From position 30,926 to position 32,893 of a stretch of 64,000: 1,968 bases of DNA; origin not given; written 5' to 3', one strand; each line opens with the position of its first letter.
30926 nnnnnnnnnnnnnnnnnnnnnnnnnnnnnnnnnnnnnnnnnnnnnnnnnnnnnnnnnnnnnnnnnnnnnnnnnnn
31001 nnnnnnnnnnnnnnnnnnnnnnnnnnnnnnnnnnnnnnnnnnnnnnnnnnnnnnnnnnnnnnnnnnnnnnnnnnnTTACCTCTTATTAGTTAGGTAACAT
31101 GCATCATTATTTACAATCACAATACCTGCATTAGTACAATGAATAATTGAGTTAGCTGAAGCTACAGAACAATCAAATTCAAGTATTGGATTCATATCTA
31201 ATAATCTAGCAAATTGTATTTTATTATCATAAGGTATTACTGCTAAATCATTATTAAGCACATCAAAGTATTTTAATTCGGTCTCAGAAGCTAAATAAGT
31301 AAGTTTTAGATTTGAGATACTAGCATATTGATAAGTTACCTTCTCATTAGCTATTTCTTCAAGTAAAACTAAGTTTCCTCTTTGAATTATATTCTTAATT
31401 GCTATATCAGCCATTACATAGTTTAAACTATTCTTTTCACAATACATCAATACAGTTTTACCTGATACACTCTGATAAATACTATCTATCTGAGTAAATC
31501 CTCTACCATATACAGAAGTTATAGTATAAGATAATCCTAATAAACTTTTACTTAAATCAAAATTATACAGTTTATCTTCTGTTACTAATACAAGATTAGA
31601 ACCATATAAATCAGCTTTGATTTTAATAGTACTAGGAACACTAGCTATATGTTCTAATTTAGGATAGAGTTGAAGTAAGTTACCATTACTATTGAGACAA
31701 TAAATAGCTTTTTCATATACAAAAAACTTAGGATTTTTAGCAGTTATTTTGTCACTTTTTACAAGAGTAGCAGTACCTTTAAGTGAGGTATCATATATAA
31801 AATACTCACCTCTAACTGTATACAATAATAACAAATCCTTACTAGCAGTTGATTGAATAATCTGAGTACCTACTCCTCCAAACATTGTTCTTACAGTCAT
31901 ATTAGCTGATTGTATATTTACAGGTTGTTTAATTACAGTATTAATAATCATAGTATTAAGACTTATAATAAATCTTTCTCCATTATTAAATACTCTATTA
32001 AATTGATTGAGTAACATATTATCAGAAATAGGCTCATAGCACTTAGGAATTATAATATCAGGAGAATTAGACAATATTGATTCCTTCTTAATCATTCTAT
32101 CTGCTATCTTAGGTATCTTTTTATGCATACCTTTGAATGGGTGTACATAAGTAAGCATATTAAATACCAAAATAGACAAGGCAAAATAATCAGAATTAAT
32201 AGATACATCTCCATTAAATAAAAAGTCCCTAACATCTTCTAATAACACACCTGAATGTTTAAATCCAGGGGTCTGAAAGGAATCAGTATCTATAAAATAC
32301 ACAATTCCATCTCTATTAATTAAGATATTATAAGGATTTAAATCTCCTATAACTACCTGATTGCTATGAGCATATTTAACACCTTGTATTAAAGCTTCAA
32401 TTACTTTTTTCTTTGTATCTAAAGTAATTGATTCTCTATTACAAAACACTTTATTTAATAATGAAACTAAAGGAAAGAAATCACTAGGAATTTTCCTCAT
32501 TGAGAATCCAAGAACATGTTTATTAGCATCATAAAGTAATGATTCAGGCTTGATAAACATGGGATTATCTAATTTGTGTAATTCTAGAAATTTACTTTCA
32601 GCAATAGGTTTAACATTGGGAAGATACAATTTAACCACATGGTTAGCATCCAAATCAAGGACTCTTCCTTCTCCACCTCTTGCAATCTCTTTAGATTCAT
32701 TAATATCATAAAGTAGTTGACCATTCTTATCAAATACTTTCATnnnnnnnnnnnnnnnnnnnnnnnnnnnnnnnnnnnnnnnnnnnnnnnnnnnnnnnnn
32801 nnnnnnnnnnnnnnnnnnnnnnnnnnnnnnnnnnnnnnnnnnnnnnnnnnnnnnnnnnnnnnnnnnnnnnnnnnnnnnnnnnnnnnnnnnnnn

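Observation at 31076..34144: Three adjacent genes encode a Ser/Thr kinase, a PP2C phosphatase and a vWA (MIDAS) protein on the phage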

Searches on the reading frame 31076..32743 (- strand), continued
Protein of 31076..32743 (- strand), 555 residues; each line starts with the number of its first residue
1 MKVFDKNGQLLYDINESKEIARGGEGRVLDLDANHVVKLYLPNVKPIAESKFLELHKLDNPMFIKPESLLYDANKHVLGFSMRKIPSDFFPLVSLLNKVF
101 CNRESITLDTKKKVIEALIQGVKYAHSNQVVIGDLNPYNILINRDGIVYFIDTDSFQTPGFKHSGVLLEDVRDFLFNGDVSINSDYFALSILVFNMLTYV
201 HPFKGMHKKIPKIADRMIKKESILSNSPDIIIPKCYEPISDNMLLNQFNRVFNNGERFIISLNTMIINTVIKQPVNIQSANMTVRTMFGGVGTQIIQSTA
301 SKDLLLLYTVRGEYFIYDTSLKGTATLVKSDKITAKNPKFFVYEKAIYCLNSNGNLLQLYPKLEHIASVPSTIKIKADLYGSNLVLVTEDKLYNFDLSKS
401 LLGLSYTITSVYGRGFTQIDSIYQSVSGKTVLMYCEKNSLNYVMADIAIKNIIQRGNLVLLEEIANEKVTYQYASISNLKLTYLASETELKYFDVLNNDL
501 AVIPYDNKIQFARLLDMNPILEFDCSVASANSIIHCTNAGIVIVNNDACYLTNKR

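Call 35: search_solved_structures(query=window:31076-32743:-, max_evalue=1, show_alignments=1)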
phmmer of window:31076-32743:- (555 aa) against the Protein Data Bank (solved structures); distinct sequences matched with E-value up to 1: 501 (the best 60 are shown).
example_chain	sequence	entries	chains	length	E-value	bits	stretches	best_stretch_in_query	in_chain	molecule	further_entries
3pwy_A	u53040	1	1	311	3.4e-05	26.2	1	17-244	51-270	3-phosphoinositide-dependent protein kinase 1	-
1z5m_A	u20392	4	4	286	6.4e-05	25.3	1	17-243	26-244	3-phosphoinositide dependent protein kinase-1 | 3-phosphoinositide-dependent protein kinase 1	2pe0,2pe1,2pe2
3nus_A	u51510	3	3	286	6.4e-05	25.3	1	17-243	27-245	phosphoinositide-dependent kinase-1 | PkB-like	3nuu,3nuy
1uu9_A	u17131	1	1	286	6.4e-05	25.3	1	17-243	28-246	3-PHOSPHOINOSITIDE DEPENDENT PROTEIN KINASE-1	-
1h1w_A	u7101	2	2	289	6.6e-05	25.2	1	17-243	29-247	3-PHOSPHOINOSITIDE DEPENDENT PROTEIN KINASE-1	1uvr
3nun_A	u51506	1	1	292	6.8e-05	25.2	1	17-243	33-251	PkB-like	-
6bdl_A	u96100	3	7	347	7e-05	25.1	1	108-207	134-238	cGMP-dependent protein kinase 1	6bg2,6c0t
2xch_A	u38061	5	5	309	8.2e-05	24.9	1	17-243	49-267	3-PHOSPHOINOSITIDE DEPENDENT PROTEIN KINASE 1 | 3-phosphoinositide-dependent protein kinase 1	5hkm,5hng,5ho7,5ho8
1oky_A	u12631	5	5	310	8.2e-05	24.9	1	17-243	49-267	3-PHOSPHOINOSITIDE DEPENDENT PROTEIN KINASE 1 | 3-PHOSPHOINOSITIDE DEPENDENT PROTEIN KINASE-1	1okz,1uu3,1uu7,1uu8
3nax_A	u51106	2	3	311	8.3e-05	24.9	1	17-243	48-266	3-phosphoinositide-dependent protein kinase 1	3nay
3rwp_A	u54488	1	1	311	8.3e-05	24.9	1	17-243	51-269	3-phosphoinositide-dependent protein kinase 1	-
3rwq_A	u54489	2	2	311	8.3e-05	24.9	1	17-243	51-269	3-phosphoinositide-dependent protein kinase 1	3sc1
3h9o_A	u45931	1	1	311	8.3e-05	24.9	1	17-243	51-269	3-phosphoinositide-dependent protein kinase 1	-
2r7b_A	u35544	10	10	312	8.4e-05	24.9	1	17-243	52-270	3-phosphoinositide-dependent protein kinase 1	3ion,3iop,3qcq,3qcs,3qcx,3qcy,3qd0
2biy_A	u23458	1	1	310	8.6e-05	24.8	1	17-243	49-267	3-PHOSPHOINOSITIDE DEPENDENT PROTEIN KINASE-1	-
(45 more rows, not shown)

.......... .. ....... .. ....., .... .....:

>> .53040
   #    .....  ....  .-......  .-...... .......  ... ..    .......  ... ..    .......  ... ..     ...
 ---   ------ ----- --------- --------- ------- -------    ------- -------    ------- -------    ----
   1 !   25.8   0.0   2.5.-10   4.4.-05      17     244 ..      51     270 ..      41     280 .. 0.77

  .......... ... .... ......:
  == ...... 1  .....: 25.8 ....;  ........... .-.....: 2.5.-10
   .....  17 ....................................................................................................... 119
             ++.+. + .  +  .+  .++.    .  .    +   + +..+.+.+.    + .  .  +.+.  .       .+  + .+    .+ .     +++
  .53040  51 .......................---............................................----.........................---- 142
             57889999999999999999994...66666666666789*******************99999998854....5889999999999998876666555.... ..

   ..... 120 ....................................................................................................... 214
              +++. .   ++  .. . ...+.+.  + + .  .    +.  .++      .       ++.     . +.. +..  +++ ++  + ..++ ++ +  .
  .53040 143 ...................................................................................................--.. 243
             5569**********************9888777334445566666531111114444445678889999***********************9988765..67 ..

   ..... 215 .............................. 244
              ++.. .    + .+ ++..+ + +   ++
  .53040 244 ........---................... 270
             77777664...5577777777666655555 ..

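Call 41: find_related_loci(query=window:31076-32743:-, collection=viral_contigs, flank=6000)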
Query window:31076-32743:- (555 aa) in viral_contigs; peptide patterns used: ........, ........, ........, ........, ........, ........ (x = any residue, [..] = any of these).
6 stretches matched a pattern, but none encodes a relative of the query by tblastn (E <= 1e-3).

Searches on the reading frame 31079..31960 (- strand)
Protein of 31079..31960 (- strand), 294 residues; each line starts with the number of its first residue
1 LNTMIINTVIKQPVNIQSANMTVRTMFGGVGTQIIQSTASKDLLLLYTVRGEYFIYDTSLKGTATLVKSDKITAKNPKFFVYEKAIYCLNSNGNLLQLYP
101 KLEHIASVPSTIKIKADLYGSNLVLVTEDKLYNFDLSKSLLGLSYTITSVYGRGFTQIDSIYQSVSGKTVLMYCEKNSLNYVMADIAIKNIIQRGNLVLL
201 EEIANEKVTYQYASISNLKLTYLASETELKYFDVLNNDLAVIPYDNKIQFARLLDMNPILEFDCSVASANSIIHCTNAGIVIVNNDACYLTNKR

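Call 46: predict_structure(alignment_id=A1)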
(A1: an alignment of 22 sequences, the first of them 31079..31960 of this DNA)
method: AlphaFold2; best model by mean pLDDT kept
length: 294 residues; sequences in the alignment: 22
mean_pLDDT: 88.7   pTM: 0.85
mean pLDDT of the five models: 88.7, 88.5, 88.2, 87.6, 87.5
residues with pLDDT >= 90: 224; 70-90: 41; 50-70: 13; < 50: 16
segments of 3 or more residues with pLDDT < 50: 1-16
pLDDT, mean of each block of 10 residues (from residue 1): 38 50 85 92 96 96 94 91 95 92 87 88 93 84 81 90 91 92 93 95 92 94 94 96 96 95 94 97 95 80
secondary structure, 60 per line:
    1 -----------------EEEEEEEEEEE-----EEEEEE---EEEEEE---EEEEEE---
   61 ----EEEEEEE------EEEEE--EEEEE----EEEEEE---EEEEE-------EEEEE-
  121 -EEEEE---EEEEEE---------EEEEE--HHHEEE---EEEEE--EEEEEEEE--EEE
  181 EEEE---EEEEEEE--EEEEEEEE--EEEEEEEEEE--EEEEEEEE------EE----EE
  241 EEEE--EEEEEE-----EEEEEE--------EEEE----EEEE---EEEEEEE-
elements in order: E18-28 E34-39 E43-48 E52-57 E65-71 E78-82 E85-89 E94-99 E103-107 E115-119 E122-126 E130-135 E145-149 E155-157 E161-165 E168-175 E178-184 E188-194 E197-204 E207-216 E219-226 E239-244 E247-252 E258-263 E272-275 E280-283 E287-293

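Call 103: search_protein_representatives(alignment_id=A1)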
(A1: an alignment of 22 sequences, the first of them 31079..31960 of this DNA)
Query: 22 sequences, 297 profile positions. Proteins with E-value up to 0.001 (for the whole library): 161; up to 1e-10: 142; up to 1e-30: 86. The best 150 are listed.
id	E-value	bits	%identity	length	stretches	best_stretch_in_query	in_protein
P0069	8.6e-102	356.8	-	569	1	7-297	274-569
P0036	2.2e-93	329.2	-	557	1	2-297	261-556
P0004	8.2e-87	307.6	-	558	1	3-297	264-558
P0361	9.5e-86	304.2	-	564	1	8-297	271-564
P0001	5.4e-85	301.7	-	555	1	4-297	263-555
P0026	5.2e-83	295.2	-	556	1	3-297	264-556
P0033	2.5e-82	292.9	-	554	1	4-297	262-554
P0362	2.6e-81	289.6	-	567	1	8-297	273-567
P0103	7.1e-81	288.2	-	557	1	11-297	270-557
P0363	2.5e-80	286.4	-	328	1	9-297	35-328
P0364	8.5e-79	281.3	-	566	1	5-297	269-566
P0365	3.9e-76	272.6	-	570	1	14-297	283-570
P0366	7.6e-76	271.6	-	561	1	4-297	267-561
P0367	1.2e-75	271.0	-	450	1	4-297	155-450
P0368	2.0e-74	267.0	-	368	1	8-297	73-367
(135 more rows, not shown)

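Call 117: fold_search(model_id=the predicted structure, library=viral)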
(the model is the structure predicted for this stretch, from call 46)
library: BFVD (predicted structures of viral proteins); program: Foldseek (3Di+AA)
matches with E <= 10: 900; with E <= 0.001: 119
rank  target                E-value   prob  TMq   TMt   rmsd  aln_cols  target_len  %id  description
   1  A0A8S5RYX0            1.3e-18  1.00  0.82  0.45  12.0       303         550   22  non-specific serine/threonine protein kinase [Myoviridae sp. ctNQV2]
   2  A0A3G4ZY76            2.1e-08  1.00  0.64  0.52   5.3       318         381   12  Uncharacterized protein [Faunusvirus sp.]
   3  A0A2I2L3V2            1.9e-07  1.00  0.56  0.52   6.9       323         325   10  WD40 domain-containing protein [Orpheovirus IHUMI-LCC2]
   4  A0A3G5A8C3            4.1e-07  1.00  0.53  0.49   7.0       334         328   11  Uncharacterized protein [Hyperionvirus sp.]
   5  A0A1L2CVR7            5.5e-07  1.00  0.52  0.54  11.7       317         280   14  Structural protein [Pectobacterium phage vB_PcaM_CBB]
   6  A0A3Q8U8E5            1.0e-06  1.00  0.51  0.35   6.8       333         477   14  BTB/POZ domain-containing protein [Megavirus baoshan]
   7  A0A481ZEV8            1.3e-06  1.00  0.55  0.19   7.1       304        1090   11  Putative Ig domain protein [Pithovirus LCPAC404]
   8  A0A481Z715            1.8e-06  1.00  0.47  0.32   8.9       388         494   11  Uncharacterized protein [Pithovirus LCPAC104]
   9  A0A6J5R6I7            2.7e-06  1.00  0.55  0.22   9.0       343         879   11  Lactonase, 7-bladed beta propeller [uncultured Caudovirales phage]
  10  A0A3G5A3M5            3.1e-06  1.00  0.45  0.35  10.2       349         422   10  F-box domain-containing protein [Harvfovirus sp.]
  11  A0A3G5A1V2            3.4e-06  1.00  0.59  0.53   6.1       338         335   13  Uncharacterized protein (Fragment) [Faunusvirus sp.]
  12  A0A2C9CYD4            4.1e-06  1.00  0.55  0.45  12.4       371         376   12  BNR repeat domain protein [Yersinia phage fHe-Yen9-04]
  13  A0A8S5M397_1          5.0e-06  1.00  0.45  0.17   9.2       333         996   11  FdeC-like protein [Siphoviridae sp. ctqpo8]
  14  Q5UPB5                6.3e-06  1.00  0.51  0.34   6.5       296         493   11  Putative BTB/POZ domain-containing protein L35 [Acanthamoeba polyphaga mimivirus]
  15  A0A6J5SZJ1            7.0e-06  1.00  0.52  0.48   8.6       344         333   12  COG3391 Uncharacterized conserved protein [uncultured Caudovirales phage]
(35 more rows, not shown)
